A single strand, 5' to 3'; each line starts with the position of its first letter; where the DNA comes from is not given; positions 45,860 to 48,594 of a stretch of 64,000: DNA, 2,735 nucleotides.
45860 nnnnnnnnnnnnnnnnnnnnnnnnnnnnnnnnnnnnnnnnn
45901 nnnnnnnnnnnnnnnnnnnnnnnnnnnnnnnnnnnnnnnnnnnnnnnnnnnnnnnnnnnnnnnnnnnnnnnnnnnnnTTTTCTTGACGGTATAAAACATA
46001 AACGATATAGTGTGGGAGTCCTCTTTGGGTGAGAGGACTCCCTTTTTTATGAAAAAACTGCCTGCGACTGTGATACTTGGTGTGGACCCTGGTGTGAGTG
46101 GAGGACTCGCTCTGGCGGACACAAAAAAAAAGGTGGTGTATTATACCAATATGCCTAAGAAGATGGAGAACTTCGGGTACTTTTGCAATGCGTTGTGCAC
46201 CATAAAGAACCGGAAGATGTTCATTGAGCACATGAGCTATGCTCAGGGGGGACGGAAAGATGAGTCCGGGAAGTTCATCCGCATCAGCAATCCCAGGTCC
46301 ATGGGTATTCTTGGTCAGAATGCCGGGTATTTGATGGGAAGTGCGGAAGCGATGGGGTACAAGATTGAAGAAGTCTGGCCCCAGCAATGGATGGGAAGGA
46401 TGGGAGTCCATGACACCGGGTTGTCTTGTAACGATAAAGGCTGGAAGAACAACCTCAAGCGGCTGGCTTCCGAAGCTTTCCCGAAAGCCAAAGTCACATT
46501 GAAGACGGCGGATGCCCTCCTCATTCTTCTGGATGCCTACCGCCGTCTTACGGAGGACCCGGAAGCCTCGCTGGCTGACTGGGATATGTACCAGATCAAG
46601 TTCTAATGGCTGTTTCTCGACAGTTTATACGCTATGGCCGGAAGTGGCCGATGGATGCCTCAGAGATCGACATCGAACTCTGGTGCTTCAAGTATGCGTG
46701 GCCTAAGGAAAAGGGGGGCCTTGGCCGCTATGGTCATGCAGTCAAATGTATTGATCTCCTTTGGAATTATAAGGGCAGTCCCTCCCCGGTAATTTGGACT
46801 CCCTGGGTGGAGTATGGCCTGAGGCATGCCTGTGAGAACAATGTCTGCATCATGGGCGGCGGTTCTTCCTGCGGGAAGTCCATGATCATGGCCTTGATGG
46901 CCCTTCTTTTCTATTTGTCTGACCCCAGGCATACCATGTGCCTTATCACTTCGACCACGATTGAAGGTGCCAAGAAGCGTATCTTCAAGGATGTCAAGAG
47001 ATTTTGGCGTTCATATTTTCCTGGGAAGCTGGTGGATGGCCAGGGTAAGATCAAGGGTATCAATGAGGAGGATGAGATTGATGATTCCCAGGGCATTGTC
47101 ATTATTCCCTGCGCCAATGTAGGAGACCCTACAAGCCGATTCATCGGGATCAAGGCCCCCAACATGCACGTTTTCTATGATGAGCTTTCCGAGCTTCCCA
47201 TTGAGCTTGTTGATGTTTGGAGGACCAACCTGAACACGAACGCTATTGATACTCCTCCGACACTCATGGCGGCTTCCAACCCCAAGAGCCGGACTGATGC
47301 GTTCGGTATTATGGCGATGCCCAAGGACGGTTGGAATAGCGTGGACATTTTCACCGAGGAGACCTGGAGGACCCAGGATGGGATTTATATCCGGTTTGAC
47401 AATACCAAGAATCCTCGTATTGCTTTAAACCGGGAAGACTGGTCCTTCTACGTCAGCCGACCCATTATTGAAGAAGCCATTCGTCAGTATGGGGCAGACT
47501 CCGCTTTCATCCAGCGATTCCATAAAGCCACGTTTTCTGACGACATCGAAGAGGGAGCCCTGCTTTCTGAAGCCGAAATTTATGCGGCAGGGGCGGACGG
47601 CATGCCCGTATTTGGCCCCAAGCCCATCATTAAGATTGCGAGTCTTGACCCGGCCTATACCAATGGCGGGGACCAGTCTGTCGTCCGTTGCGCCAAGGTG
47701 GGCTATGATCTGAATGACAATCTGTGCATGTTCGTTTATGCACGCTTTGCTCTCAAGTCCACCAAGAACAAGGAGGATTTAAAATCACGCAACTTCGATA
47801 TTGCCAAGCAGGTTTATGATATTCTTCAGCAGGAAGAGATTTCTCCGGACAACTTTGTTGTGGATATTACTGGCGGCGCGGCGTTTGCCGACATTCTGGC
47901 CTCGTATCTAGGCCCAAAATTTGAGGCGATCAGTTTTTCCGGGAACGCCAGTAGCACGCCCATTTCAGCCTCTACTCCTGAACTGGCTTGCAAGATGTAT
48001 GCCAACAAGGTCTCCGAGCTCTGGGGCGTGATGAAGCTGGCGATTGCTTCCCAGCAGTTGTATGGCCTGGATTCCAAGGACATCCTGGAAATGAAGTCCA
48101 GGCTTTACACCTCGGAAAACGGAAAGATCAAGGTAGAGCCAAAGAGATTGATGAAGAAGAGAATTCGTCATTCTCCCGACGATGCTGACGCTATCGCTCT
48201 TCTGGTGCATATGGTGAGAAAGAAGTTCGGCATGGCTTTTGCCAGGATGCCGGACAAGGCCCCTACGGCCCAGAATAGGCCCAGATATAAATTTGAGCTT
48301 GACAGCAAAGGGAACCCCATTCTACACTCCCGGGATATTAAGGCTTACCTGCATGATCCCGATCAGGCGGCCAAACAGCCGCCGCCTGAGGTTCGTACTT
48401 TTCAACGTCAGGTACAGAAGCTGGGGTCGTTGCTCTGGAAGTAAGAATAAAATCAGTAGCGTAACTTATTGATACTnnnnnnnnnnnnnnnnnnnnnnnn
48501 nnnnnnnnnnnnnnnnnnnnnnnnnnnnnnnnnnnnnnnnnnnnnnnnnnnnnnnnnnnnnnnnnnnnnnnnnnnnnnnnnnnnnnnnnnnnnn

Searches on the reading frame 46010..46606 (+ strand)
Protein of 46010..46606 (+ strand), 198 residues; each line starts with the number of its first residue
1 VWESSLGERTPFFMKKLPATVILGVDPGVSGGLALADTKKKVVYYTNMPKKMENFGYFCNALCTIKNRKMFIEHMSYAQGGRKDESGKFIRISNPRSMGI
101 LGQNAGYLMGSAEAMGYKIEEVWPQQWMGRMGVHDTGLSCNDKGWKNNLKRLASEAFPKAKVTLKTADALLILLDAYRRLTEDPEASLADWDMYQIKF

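Call 57: search_protein_families(library=ncbifam, proteins=[window:46010-46606:+], max_evalue=0.01)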
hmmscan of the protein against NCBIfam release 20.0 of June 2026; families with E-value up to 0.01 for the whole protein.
window:46010-46606:+ (198 aa): 0 families

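Call 74: search_protein_families(library=phrogs, proteins=[window:46010-46606:+], max_evalue=0.001)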
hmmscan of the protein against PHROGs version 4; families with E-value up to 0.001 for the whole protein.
window:46010-46606:+ (198 aa): 1 family
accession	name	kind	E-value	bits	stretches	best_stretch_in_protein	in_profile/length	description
phrog_1770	-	DNA, RNA and nucleotide metabolism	4.9e-16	60.1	1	20-182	4-153/158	Holliday junction resolvase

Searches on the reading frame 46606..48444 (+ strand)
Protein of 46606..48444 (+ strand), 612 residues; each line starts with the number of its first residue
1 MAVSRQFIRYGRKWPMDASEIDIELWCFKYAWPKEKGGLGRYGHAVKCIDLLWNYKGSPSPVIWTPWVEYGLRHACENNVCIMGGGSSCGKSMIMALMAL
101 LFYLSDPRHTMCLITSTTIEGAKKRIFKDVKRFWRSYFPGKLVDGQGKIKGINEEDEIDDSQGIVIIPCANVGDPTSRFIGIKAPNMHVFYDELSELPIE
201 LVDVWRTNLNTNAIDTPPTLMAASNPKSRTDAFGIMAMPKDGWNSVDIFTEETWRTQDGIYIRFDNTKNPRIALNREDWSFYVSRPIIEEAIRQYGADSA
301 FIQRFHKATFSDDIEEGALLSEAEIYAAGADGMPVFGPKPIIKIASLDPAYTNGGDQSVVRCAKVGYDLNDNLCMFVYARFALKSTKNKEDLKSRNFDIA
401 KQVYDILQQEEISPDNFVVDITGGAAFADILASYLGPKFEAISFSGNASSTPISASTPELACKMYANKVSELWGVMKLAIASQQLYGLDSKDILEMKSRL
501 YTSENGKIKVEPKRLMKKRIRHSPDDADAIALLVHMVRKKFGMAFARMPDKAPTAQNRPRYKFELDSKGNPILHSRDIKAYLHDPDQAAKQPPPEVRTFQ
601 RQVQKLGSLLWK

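Call 11: search_protein_families(library=pfam, proteins=[window:46606-48444:+], max_evalue=0.01)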
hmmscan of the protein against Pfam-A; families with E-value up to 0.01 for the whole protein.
window:46606-48444:+ (612 aa): 0 families

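Call 12: search_protein_families(library=phrogs, proteins=[window:46606-48444:+], max_evalue=0.001)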
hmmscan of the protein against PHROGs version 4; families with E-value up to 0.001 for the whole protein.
window:46606-48444:+ (612 aa): 1 family
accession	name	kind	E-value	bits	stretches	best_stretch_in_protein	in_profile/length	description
phrog_2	-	head and packaging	3.2e-16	60.2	1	62-550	262-601/807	terminase large subunit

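Call 54: search_dna_similar(query=window:46606-48444:+, collection=phages, mode=protein, max_rows=15)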
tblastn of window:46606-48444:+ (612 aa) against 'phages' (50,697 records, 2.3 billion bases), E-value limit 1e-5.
No match.
